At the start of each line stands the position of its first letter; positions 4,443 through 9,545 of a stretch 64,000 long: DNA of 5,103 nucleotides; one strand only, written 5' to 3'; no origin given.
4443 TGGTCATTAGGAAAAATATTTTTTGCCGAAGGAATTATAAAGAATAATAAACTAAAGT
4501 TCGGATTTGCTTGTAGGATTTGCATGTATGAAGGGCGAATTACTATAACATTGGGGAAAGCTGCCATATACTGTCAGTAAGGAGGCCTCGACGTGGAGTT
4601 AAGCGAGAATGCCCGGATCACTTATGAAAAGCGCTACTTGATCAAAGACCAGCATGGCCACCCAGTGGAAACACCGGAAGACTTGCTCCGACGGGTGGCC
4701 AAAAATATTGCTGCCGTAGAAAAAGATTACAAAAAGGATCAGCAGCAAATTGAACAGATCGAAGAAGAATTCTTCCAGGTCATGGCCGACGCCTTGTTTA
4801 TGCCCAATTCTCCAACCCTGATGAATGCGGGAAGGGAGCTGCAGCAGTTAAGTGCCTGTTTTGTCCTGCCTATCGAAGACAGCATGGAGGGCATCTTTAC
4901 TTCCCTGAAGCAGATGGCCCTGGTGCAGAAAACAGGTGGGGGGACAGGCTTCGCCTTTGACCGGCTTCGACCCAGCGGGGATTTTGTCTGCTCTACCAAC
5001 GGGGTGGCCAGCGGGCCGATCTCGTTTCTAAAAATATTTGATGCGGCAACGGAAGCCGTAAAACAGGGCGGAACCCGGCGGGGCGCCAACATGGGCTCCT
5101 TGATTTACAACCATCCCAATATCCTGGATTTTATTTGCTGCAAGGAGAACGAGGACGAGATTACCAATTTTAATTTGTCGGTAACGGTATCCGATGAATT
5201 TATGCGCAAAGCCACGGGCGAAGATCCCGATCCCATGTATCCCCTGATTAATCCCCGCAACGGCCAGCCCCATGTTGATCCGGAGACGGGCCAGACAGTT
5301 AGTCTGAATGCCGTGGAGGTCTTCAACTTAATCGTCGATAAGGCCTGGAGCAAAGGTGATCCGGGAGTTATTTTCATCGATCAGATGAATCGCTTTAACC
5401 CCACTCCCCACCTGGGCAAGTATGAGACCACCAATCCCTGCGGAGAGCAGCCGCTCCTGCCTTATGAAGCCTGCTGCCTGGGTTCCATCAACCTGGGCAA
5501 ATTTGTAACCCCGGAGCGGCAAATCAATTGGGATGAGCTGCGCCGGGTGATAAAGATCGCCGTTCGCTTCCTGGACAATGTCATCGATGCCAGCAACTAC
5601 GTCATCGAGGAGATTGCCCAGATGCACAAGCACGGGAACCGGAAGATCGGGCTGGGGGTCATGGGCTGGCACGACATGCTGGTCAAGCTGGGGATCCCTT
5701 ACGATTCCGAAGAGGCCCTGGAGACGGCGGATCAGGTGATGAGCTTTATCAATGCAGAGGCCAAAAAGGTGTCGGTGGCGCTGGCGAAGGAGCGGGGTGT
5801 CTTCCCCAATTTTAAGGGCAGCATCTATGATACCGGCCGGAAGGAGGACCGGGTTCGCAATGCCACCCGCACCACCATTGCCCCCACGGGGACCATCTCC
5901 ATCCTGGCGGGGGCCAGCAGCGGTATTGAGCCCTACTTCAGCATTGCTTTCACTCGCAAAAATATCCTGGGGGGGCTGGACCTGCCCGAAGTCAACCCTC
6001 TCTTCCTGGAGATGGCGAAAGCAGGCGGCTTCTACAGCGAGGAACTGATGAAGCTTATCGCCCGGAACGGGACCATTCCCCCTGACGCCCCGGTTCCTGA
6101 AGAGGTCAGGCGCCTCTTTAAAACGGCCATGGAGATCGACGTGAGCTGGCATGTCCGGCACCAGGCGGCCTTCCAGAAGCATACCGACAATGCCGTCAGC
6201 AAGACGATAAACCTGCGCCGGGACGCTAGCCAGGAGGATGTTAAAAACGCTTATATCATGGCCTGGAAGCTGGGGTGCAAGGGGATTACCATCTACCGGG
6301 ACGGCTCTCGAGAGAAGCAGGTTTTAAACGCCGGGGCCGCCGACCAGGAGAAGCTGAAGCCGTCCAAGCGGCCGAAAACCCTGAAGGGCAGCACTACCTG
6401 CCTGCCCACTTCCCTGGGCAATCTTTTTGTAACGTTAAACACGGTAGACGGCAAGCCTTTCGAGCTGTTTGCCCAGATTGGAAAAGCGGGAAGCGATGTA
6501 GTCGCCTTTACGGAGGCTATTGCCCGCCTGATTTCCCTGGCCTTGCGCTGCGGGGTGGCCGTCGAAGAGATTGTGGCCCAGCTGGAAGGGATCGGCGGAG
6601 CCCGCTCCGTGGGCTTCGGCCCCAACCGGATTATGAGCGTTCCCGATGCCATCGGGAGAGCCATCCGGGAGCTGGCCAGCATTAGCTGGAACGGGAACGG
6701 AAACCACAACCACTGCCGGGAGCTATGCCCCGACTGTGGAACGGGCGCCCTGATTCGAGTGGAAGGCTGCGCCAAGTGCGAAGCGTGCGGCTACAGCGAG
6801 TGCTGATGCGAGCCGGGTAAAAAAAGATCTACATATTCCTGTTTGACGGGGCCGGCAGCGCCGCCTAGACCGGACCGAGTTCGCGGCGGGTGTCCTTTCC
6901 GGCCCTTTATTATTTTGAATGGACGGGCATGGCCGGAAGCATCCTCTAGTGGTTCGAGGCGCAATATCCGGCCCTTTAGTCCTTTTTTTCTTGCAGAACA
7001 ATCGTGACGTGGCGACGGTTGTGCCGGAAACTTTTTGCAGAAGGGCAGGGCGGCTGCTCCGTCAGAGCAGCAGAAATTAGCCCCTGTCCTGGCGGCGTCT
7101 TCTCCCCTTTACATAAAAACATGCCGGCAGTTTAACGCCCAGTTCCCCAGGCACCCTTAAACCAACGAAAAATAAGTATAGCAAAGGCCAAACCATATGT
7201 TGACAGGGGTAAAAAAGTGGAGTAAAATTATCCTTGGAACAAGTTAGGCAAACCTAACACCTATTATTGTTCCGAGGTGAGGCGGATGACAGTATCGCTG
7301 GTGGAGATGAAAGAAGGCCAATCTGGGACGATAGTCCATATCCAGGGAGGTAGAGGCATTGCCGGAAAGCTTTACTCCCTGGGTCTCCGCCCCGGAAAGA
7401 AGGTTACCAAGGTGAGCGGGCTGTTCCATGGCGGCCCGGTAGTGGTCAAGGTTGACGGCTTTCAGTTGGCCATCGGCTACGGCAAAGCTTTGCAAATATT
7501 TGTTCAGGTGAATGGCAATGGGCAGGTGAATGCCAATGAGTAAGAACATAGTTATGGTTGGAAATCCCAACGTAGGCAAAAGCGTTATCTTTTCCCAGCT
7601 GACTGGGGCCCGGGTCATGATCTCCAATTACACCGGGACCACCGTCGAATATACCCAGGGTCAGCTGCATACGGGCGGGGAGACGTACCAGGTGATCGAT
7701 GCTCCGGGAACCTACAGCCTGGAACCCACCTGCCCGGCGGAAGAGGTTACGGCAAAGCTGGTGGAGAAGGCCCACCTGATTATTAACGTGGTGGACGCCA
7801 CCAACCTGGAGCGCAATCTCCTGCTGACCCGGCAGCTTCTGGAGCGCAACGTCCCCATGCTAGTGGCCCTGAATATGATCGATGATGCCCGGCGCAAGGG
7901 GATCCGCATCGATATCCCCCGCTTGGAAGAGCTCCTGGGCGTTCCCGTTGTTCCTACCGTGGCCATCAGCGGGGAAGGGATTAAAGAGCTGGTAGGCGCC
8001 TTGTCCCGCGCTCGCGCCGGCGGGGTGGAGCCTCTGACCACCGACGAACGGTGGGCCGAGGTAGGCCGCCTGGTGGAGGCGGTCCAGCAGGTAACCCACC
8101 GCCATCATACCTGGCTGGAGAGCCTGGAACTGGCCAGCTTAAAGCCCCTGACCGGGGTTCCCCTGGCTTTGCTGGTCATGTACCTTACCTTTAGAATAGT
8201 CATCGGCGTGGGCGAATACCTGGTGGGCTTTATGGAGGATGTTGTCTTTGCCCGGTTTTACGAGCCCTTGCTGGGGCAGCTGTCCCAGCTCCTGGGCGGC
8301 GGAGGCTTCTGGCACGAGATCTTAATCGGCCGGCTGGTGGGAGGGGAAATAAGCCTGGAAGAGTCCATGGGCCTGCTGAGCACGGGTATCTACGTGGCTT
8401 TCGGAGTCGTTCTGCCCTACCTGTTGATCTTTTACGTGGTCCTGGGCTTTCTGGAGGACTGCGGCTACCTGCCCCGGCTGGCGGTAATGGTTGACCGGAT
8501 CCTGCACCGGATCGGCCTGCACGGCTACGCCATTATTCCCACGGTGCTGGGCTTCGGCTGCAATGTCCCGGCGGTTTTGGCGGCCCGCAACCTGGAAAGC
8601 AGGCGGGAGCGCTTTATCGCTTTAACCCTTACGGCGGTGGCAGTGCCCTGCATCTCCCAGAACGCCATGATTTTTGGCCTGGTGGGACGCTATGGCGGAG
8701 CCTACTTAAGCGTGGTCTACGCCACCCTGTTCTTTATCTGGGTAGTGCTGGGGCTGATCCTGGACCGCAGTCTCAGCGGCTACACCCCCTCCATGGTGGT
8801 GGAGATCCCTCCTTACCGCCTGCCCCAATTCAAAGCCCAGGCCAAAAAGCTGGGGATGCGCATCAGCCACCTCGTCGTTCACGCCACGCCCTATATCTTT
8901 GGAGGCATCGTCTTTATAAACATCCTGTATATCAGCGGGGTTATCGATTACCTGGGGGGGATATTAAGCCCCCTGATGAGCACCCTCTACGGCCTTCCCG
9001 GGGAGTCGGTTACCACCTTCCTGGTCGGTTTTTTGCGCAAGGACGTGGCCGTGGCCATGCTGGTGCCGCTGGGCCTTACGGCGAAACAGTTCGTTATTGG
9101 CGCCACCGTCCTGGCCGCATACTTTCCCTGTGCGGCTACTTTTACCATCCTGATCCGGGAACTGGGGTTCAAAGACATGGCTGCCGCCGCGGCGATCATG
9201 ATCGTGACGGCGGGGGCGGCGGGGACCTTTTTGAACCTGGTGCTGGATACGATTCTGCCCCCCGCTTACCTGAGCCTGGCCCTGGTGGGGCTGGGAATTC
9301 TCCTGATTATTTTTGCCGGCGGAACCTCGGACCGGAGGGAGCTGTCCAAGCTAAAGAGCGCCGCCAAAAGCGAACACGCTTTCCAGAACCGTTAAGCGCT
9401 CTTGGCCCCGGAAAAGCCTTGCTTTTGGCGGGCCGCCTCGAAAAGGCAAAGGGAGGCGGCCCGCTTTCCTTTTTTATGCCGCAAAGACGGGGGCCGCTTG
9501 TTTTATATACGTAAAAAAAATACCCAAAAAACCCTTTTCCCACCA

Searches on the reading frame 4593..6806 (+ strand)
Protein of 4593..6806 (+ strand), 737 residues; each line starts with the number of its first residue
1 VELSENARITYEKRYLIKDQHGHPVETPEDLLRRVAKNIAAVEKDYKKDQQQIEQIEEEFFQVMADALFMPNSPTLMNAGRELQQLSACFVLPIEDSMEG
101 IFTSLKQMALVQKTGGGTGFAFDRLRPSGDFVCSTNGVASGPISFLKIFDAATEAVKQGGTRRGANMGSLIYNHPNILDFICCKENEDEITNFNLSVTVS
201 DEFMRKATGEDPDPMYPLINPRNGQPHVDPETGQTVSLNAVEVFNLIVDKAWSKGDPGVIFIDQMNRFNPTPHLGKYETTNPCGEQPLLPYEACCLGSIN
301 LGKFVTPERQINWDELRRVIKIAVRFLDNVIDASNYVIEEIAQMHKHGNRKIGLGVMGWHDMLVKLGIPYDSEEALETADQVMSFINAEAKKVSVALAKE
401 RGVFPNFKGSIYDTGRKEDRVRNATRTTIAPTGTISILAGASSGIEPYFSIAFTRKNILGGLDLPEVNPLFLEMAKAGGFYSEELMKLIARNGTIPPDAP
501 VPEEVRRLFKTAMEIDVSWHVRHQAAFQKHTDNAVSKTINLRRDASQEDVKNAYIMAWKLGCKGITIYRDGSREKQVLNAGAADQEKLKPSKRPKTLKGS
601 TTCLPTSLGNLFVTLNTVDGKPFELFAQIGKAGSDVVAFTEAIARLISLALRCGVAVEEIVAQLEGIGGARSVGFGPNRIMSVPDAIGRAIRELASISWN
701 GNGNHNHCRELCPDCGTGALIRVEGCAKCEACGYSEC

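Call 57: search_protein_families(library=pfam, proteins=[window:4593-6806:+], max_evalue=0.00001)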
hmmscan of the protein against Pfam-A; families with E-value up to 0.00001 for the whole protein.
window:4593-6806:+ (737 aa): 3 families
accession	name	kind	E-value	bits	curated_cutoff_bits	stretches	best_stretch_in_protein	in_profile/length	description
PF02867.20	Ribonuc_red_lgC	-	5.2e-132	441.6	23.9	1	87-568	1-523/523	Ribonucleotide reductase, barrel domain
PF00317.26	Ribonuc_red_lgN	-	1.2e-22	80.1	28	1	1-83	1-76/77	Ribonucleotide reductase, all-alpha domain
PF12637.14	TSCPD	-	1.3e-19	70.7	22.8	1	596-693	7-86/88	TSCPD domain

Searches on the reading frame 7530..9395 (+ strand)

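Call 57: search_protein_families(library=pfam, proteins=[window:7530-9395:+], max_evalue=0.00001)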
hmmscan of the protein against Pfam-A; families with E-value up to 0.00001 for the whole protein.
window:7530-9395:+ (621 aa): 4 families
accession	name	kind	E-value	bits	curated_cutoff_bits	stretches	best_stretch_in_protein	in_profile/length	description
PF02421.24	FeoB_N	-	5.3e-54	182.4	27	1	6-156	2-154/156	Ferrous iron transport protein B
PF07670.19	Gate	-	2.5e-34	118.3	29.6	2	293-386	3-102/104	Nucleoside recognition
PF01926.29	MMR_HSR1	-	1e-18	67.9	21.9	1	7-115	2-112/113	50S ribosome-binding GTPase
PF07664.17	FeoB_C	-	7.1e-09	35.7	26.6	1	395-442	3-52/54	Ferrous iron transport protein B C terminus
